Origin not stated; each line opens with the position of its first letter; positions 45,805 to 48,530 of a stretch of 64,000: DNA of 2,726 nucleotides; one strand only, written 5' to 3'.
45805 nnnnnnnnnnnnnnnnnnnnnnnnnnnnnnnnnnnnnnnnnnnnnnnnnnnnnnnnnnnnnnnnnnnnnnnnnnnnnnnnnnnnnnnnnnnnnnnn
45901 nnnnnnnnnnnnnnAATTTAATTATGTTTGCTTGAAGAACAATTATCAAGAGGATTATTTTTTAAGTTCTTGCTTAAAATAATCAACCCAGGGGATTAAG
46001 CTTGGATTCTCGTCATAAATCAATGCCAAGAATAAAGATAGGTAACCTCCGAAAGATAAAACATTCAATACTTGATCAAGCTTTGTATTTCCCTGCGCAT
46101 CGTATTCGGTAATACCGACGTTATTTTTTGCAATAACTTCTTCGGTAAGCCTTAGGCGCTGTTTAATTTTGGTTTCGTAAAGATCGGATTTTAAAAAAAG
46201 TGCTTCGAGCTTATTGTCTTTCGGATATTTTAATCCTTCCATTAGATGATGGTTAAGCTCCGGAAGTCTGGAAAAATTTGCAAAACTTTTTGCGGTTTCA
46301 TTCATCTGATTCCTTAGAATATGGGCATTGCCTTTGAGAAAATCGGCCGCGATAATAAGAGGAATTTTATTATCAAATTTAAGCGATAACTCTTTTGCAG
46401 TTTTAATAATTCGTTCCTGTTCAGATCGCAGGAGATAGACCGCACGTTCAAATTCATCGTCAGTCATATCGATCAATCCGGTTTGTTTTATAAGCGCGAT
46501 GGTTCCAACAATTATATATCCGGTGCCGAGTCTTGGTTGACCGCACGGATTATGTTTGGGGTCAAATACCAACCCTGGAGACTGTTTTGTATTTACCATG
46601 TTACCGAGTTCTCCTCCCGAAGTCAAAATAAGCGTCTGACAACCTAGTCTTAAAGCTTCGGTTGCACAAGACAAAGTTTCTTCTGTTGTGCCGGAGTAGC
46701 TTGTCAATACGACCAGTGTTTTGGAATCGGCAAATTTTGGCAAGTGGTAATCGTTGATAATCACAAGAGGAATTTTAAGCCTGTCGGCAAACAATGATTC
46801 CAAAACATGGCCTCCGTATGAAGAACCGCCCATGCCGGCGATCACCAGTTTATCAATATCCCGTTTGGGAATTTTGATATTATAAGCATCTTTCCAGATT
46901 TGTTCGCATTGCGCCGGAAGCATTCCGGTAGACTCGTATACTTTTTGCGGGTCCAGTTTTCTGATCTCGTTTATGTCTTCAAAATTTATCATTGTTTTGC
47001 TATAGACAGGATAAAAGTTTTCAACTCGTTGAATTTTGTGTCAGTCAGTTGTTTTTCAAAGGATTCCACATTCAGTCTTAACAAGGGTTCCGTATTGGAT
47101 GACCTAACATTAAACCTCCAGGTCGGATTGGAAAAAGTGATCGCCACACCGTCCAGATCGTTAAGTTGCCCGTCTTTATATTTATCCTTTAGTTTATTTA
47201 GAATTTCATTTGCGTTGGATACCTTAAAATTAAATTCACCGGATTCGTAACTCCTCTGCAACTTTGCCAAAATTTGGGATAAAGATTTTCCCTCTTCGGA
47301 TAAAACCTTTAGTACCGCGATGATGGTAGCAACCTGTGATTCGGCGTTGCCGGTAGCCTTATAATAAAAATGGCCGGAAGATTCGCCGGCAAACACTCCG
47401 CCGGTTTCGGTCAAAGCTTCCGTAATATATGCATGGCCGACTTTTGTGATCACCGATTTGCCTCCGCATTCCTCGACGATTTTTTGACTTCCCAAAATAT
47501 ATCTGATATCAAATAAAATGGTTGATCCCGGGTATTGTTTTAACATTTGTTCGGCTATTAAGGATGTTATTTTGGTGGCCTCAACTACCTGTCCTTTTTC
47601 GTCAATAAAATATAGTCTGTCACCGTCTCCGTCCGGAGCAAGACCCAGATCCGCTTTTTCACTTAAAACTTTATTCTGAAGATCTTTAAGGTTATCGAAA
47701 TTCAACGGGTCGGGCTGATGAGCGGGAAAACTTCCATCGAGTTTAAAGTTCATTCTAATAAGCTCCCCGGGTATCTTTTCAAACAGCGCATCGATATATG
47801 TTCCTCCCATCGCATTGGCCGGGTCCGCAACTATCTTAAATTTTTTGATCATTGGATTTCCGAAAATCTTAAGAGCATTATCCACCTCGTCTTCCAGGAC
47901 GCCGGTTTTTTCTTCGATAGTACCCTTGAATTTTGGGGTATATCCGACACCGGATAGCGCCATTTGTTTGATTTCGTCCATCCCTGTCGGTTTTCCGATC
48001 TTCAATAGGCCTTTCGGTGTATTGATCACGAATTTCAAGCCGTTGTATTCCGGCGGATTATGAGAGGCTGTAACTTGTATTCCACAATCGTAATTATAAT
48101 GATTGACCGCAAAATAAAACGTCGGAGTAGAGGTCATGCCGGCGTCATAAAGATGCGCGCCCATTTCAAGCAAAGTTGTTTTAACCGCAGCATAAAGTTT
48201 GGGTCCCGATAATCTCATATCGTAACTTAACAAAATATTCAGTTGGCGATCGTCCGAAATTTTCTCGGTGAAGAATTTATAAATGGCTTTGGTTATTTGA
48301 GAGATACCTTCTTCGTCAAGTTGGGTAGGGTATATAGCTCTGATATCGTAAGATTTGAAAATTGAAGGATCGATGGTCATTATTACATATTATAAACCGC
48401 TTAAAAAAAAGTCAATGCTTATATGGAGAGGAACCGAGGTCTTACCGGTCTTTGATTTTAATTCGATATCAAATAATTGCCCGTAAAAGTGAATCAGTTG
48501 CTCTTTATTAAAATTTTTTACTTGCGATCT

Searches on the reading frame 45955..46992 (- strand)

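Call 49: search_protein_families(library=pfam, proteins=[window:45955-46992:-], max_evalue=0.00001)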
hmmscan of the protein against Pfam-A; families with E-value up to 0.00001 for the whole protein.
window:45955-46992:- (345 aa): 1 family
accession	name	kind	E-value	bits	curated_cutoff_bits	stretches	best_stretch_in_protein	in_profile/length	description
PF10432.14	bact-PGI_C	-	5.4e-29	101.5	24.5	1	198-343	4-151/151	Bacterial phospho-glucose isomerase C-terminal SIS domain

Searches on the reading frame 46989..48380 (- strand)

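Call 49: search_protein_families(library=pfam, proteins=[window:46989-48380:-], max_evalue=0.00001)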
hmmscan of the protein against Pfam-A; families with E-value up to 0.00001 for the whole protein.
window:46989-48380:- (463 aa): 4 families
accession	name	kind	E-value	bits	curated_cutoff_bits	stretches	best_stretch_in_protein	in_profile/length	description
PF02878.22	PGM_PMM_I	-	1.9e-29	102.5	22.5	1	7-121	3-115/138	Phosphoglucomutase/phosphomannomutase, alpha/beta/alpha domain I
PF02879.22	PGM_PMM_II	-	2.9e-19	70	29.3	1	179-263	19-103/103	Phosphoglucomutase/phosphomannomutase, alpha/beta/alpha domain II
PF02880.22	PGM_PMM_III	-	2.5e-17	63.5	20.7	1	270-375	4-112/115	Phosphoglucomutase/phosphomannomutase, alpha/beta/alpha domain III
PF00408.26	PGM_PMM_IV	-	9.5e-07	29.2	23.1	1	383-445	2-57/68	Phosphoglucomutase/phosphomannomutase, C-terminal domain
